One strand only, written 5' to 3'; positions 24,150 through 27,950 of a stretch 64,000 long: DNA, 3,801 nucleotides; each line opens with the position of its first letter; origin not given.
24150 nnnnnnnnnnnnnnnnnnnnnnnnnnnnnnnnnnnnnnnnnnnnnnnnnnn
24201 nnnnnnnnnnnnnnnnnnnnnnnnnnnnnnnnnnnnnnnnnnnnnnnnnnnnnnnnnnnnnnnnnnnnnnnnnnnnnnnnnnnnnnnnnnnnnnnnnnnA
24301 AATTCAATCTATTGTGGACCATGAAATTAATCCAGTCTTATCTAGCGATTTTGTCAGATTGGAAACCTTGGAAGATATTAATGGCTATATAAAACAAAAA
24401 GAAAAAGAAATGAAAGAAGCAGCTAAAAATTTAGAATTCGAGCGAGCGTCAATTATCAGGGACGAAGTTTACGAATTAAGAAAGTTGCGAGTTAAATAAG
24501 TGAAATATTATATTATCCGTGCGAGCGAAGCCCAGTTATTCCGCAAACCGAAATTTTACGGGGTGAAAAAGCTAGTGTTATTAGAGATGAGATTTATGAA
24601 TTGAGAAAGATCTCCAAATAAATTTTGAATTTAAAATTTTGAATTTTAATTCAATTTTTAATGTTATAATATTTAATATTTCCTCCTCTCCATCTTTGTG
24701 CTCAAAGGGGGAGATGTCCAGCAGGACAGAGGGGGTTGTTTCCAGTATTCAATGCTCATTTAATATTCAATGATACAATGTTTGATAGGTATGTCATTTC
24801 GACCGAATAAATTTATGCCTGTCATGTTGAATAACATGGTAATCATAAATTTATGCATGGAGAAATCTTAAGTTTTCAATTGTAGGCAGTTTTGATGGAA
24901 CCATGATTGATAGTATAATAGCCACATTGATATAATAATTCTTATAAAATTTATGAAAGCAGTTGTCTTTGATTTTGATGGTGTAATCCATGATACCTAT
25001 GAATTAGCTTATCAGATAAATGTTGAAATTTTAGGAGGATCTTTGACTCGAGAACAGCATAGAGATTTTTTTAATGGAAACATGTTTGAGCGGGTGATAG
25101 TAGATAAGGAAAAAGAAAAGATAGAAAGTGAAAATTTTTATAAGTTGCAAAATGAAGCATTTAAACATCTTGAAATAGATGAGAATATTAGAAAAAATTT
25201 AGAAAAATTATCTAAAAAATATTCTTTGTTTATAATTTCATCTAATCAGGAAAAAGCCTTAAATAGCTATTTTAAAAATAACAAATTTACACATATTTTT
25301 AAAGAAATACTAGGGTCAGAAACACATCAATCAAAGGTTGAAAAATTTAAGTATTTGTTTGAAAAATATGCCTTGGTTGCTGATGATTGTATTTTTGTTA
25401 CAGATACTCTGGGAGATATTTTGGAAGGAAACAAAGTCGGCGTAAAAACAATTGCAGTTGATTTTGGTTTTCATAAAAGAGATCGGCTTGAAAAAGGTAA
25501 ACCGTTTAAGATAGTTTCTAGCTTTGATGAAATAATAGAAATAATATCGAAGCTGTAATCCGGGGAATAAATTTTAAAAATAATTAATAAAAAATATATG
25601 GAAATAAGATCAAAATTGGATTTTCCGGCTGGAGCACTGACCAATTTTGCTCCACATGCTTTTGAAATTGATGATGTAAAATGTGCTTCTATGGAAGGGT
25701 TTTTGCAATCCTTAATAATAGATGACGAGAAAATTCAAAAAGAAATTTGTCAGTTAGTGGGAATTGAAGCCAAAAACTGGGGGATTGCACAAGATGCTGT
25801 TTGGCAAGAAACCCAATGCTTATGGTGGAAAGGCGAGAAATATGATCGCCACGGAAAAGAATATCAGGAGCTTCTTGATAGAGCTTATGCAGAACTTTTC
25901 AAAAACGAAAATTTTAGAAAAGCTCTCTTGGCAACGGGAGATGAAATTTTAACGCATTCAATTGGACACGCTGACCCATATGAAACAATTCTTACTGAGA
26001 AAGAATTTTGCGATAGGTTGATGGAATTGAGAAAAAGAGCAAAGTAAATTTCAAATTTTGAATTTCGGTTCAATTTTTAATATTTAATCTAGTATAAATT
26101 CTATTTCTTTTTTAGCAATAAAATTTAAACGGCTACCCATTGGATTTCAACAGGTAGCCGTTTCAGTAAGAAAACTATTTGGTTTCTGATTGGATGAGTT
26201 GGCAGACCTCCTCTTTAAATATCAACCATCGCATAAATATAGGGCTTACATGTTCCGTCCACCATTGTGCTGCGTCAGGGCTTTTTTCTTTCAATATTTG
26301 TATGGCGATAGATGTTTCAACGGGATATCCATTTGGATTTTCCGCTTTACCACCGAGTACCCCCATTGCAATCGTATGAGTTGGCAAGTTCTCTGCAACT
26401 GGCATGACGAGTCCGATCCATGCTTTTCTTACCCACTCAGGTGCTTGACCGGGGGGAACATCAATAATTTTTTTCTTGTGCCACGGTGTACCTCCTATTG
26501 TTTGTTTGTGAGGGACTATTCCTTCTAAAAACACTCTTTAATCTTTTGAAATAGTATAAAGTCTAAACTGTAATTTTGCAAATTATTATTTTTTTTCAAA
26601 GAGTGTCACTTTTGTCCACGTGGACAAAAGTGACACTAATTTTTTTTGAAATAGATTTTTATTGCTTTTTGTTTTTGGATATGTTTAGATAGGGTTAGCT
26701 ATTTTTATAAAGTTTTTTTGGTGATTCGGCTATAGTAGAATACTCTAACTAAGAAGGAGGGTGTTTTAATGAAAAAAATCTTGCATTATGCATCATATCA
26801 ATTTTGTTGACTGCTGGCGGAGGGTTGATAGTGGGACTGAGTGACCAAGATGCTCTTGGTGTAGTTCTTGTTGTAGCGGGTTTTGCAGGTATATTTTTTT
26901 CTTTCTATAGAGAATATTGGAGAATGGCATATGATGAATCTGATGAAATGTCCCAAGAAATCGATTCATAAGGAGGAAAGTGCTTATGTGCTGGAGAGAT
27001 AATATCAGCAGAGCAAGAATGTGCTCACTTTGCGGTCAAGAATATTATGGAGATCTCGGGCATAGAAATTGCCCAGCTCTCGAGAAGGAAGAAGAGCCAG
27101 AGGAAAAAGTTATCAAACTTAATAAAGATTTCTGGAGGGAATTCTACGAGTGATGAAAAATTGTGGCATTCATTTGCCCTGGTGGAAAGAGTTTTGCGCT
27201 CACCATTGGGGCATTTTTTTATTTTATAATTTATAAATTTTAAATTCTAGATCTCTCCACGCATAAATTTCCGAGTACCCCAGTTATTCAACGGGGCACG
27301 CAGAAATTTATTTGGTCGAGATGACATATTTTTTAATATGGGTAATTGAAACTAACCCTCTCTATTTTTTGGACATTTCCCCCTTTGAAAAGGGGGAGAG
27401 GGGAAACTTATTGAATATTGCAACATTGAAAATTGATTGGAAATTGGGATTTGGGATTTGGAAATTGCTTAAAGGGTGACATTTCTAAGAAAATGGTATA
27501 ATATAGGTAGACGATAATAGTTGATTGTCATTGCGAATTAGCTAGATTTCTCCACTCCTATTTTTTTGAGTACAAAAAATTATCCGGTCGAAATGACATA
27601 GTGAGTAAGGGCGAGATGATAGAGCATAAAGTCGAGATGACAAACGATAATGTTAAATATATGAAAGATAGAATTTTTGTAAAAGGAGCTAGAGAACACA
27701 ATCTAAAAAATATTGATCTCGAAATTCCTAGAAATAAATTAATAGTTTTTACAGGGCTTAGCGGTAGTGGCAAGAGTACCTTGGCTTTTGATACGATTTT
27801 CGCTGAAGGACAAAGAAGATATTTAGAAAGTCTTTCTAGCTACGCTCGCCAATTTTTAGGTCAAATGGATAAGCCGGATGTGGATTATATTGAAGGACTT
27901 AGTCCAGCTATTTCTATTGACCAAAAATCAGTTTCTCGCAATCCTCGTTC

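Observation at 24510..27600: Roughly 350-bp composite inverted repeats bracket a 2.4-kb cargo with GC-richer genes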

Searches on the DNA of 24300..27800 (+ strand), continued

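Call 54: search_with_rna_model(model_id=R1, sources=[L022, L023, L024, L025, L026, L027, L028, L029, L030, L031, L032, L033, L034, L035, L036, L037, L038, L039, L040, L041, L042, L043, L044, L045, L046, L047, L048, L049, L050, L051, L052, L053, L054, L055, L056, L057, L058, L059, L060, L061, L062, L063, L064, L065, L066, L067, L068, L069, L070, L071, L072, L073, L074, L075, L076, L077, L078, L079, L080, L081, L082, L083, L084, L085, L086, L087, L088, L089, L090, L091, L092, L093, L094, L095, L096, L097, L098, L099, L100, L101], max_evalue=0.00001, make_alignment=true)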
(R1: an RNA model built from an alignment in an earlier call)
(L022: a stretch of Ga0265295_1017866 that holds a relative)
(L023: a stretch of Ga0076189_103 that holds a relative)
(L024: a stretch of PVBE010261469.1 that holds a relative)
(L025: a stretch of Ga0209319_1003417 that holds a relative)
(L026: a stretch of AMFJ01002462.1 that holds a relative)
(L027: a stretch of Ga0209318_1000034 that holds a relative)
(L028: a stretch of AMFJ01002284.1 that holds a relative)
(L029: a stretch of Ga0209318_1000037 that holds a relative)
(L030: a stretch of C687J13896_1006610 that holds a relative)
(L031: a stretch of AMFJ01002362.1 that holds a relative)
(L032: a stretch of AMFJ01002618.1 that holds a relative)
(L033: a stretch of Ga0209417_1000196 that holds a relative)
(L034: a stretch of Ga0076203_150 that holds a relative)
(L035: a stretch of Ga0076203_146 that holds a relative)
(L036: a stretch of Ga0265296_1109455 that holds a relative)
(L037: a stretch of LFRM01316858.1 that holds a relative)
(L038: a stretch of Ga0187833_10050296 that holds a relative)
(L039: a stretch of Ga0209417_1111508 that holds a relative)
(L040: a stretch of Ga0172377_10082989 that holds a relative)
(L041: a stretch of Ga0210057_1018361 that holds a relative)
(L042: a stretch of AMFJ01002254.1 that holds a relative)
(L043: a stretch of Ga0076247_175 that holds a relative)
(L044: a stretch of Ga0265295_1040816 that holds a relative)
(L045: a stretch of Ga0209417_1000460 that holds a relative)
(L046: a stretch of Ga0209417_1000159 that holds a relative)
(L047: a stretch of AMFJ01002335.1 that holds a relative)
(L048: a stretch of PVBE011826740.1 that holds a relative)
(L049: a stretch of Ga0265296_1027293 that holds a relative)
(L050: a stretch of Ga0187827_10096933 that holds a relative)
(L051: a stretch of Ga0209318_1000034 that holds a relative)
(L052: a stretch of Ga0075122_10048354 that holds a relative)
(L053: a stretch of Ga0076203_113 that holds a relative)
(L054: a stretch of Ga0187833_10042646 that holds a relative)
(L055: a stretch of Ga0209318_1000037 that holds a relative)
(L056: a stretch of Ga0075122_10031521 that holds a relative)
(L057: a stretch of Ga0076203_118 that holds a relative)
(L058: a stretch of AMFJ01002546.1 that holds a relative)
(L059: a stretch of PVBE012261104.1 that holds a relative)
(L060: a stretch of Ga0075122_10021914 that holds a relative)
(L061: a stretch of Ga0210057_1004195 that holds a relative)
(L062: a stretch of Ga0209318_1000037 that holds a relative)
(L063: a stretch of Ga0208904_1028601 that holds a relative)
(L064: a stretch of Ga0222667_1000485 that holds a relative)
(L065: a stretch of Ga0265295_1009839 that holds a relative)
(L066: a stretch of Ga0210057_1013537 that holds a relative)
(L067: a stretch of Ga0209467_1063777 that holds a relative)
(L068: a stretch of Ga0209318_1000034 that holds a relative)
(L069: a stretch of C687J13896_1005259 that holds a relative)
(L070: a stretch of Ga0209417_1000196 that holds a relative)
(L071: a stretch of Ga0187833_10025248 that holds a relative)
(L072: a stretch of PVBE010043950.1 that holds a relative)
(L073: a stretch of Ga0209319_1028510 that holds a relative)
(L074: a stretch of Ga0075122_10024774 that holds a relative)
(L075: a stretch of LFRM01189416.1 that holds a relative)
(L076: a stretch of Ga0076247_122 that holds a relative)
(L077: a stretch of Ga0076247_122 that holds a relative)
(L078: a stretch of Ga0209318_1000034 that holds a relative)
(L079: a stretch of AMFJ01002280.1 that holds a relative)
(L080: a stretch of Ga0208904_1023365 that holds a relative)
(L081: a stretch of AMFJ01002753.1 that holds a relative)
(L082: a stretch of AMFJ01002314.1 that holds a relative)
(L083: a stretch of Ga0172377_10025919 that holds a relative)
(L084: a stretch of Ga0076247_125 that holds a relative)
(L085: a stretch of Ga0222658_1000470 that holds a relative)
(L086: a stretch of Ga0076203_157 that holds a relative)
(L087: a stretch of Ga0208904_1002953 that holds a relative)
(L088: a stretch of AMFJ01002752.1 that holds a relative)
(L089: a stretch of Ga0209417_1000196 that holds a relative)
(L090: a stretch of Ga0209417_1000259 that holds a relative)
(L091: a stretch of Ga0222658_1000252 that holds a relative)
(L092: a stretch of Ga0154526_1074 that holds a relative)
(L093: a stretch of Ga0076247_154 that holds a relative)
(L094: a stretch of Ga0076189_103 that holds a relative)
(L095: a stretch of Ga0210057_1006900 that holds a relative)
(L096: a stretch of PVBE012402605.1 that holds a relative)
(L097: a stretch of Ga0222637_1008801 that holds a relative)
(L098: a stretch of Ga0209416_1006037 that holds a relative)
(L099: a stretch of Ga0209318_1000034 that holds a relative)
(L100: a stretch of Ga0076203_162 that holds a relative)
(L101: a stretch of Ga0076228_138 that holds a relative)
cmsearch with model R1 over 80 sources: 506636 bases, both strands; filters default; matches with E-value up to 0.00001: 109.
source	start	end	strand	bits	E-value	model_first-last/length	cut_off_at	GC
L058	3247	3310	-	89.8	6e-17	1-64/64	no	0.28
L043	844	907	+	85.4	5.9e-16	1-64/64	no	0.3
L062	6303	6366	+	85.4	5.9e-16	1-64/64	no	0.3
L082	7549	7612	-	83.6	1.5e-15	1-64/64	no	0.28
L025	4005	4068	+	82.7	2.4e-15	1-64/64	no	0.33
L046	3965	4028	+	82.7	2.4e-15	1-64/64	no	0.33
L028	6482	6545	+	82.5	2.7e-15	1-64/64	no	0.3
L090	1367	1430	-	82.5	2.7e-15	1-64/64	no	0.3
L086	221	284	-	82.2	3.1e-15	1-64/64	no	0.34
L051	7627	7690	-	82.1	3.3e-15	1-64/64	no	0.34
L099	3501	3564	-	82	3.4e-15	1-64/64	no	0.28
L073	327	390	+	81.5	4.3e-15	1-64/64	no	0.33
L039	477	540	+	81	5.7e-15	1-64/64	no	0.41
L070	8903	8966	-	80.7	6.8e-15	1-64/64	no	0.36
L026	5071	5134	+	80.4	7.9e-15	1-64/64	no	0.3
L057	11357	11420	+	80.3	8.4e-15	1-64/64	no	0.33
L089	5622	5685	+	80.3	8.4e-15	1-64/64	no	0.33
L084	2695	2758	+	80.2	8.4e-15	1-64/64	no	0.34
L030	1688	1751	+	80.2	8.6e-15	1-64/64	no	0.39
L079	1873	1936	-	80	9.5e-15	1-64/64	no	0.36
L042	4070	4133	+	79.5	1.2e-14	1-64/64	no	0.39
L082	7654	7717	+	79.2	1.5e-14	1-64/64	no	0.36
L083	5623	5686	+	78.9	1.7e-14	1-64/64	no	0.27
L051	6275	6338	+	78.9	1.7e-14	1-64/64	no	0.36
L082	6215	6278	+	78.9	1.7e-14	1-64/64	no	0.36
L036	450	513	+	78.8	1.8e-14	1-64/64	no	0.33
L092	4791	4854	+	78.2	2.4e-14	1-64/64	no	0.31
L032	9077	9140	-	78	2.8e-14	1-64/64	no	0.39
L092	1791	1854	-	77.4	3.8e-14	1-64/64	no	0.33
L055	3186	3249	-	77.4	3.8e-14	1-64/64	no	0.31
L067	175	238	+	77.1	4.4e-14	1-64/64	no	0.31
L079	1965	2028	+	76.9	4.9e-14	1-64/64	no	0.38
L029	1661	1724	+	76.7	5.4e-14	1-64/64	no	0.31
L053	4296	4359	-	76.7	5.4e-14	1-64/64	no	0.31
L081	2866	2929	+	76.4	6.3e-14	1-64/64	no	0.36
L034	778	841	-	75.8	8.7e-14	1-64/64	no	0.36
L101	1594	1657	-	75.8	8.7e-14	1-64/64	no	0.36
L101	8233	8296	-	75.8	8.7e-14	1-64/64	no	0.36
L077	868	931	+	75.6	9.7e-14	1-64/64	no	0.36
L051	5393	5456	-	75.5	1e-13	1-64/64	no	0.39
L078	3334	3397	-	75.1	1.2e-13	1-64/64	no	0.33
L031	2625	2688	-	75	1.3e-13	1-64/64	no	0.36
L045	2570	2633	+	75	1.3e-13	1-64/64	no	0.36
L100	5020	5082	+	74.8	1.4e-13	1-64/64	no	0.37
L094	151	214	-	74.2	1.9e-13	1-64/64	no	0.38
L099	3609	3672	+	74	2.2e-13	1-64/64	no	0.39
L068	185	247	+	74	2.2e-13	1-64/64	no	0.35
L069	567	630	-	73.9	2.3e-13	1-64/64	no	0.36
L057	11256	11321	-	73.7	2.6e-13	1-64/64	no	0.32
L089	5521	5586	-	73.7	2.6e-13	1-64/64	no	0.32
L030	1007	1070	+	72.7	4.3e-13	1-64/64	no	0.3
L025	4084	4147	-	72.4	5e-13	1-64/64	no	0.34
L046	4044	4107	-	72.4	5e-13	1-64/64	no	0.34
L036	308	371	-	72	6.2e-13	1-64/64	no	0.38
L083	5543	5606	-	71.9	6.5e-13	1-64/64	no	0.38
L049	943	1006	-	71.8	6.9e-13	1-64/64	no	0.38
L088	1703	1764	+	71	1e-12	1-64/64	no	0.26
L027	106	169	+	70.8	1.1e-12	1-64/64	no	0.41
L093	1010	1073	+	70.8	1.1e-12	1-64/64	no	0.41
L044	2874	2935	-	70.3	1.5e-12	1-64/64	no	0.42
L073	246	309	-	69.1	2.8e-12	1-64/64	no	0.38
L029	1582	1645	-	69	2.9e-12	1-64/64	no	0.38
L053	4375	4438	+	69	2.9e-12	1-64/64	no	0.38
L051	7706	7769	+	68.6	3.6e-12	1-64/64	no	0.38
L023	3923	3986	-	68.3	4.3e-12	1-64/64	no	0.41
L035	2153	2216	-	68.3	4.3e-12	1-64/64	no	0.41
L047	418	481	+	68.3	4.3e-12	1-64/64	no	0.41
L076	4740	4803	-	68.3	4.3e-12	1-64/64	no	0.41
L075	1020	1081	-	68.2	4.5e-12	1-64/64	no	0.32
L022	4917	4978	-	67.5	6.3e-12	1-64/64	no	0.32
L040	772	833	+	67.5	6.3e-12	1-64/64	no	0.32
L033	3469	3532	-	66.6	1e-11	1-64/64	no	0.33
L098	2399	2462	+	66.6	1e-11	1-64/64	no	0.33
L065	3155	3218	-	62.9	7e-11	1-64/64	no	0.39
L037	150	208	-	57.2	1.3e-09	1-64/64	no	0.44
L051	5501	5587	+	56.3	2.1e-09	1-64/64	no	0.45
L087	9946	10011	-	56.2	2.3e-09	1-64/64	no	0.48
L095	1518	1582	-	52.9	1.3e-08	1-64/64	no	0.46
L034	841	898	+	49.8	6.3e-08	1-64/64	no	0.29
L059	5828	5892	-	49.1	9e-08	1-64/64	no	0.49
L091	13706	13769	+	48.9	1e-07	1-64/64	no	0.45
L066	2882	2939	-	48.3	1.4e-07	1-64/64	no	0.38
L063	1257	1322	-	47.7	1.9e-07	1-64/64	no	0.41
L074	1070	1127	-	47.1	2.6e-07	1-64/64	no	0.41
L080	1371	1427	+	46.6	3.3e-07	1-64/64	no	0.49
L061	10030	10087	+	45.8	4.9e-07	1-64/64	no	0.45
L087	8129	8192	-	45.8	5e-07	1-64/64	no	0.53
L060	2216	2281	+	45.2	6.9e-07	1-64/64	no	0.42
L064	8259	8324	-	45.2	6.9e-07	1-64/64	no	0.41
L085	1256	1321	-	45.2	6.9e-07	1-64/64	no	0.41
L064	8355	8420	+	45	7.7e-07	1-64/64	no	0.39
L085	1352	1417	+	45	7.7e-07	1-64/64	no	0.39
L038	1750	1815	+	44.9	8e-07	1-64/64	no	0.5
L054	2922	2987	-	44.9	8.1e-07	1-64/64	no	0.48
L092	1613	1651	-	43.2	1.9e-06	9-47/64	no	0.36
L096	682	747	-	42.7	2.6e-06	1-64/64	no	0.5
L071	1084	1141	-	42.4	3e-06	1-64/64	no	0.57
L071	3014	3079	-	41.9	3.9e-06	1-64/64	no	0.5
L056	399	464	-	41.9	3.9e-06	1-64/64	no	0.44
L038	1686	1735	-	41.8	4.1e-06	1-64/64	no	0.56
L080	1291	1356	-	41.6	4.4e-06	1-64/64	no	0.52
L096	765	830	+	41.2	5.5e-06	1-64/64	no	0.48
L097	1015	1064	+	41.1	5.7e-06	1-64/64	no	0.56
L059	5920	5985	+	41.1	5.8e-06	1-64/64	no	0.47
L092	1688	1770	+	40.8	6.7e-06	1-64/64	no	0.48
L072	757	822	-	40.5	8.1e-06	1-64/64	no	0.55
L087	8223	8288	+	40.5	8.1e-06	1-64/64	no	0.52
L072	848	905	+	40.3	8.8e-06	1-64/64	no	0.52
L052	919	983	-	40.1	9.6e-06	1-64/64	no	0.45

Alignment A6: 109 matches aligned to the model, 114 columns, each read 5' to 3' on its own strand. Consensus structure (alignment columns), stored with it:
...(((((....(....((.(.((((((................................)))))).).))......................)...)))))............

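Call 73: search_with_rna_model(model_id=R1, sources=[L142, L143, L144, L145, L146, L147], max_evalue=1)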
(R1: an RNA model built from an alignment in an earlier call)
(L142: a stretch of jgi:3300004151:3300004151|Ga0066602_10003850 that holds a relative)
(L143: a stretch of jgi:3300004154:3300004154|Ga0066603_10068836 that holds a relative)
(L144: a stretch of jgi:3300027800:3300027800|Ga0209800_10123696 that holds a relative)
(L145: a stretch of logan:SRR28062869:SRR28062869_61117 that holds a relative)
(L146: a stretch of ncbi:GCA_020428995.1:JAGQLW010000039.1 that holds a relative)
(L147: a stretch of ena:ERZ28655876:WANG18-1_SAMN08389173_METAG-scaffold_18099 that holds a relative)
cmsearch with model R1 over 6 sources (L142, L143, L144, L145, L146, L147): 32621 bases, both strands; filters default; matches with E-value up to 1: 9.
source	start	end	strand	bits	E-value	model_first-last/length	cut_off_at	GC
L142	2157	2220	+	73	2.4e-14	1-64/64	no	0.28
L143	897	960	+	73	2.4e-14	1-64/64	no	0.28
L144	901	964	+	73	2.4e-14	1-64/64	no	0.28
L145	448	511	-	48.7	7.2e-09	1-64/64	no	0.2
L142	429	467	-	40.9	4.1e-07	9-47/64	no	0.31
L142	2169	2200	-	15.6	0.21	13-44/64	no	0.22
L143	909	940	-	15.6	0.21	13-44/64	no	0.22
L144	913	944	-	15.6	0.21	13-44/64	no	0.22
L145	3704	3740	-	15.5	0.22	22-64/64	5'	0.3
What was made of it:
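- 27543..27606 (+): U copy C, short form, in the uvrA leader. Two degenerate 3' half-units follow at 27609-27623 and 27630-27644. An orthologous U(+) lies in the L142 leader (call 73).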
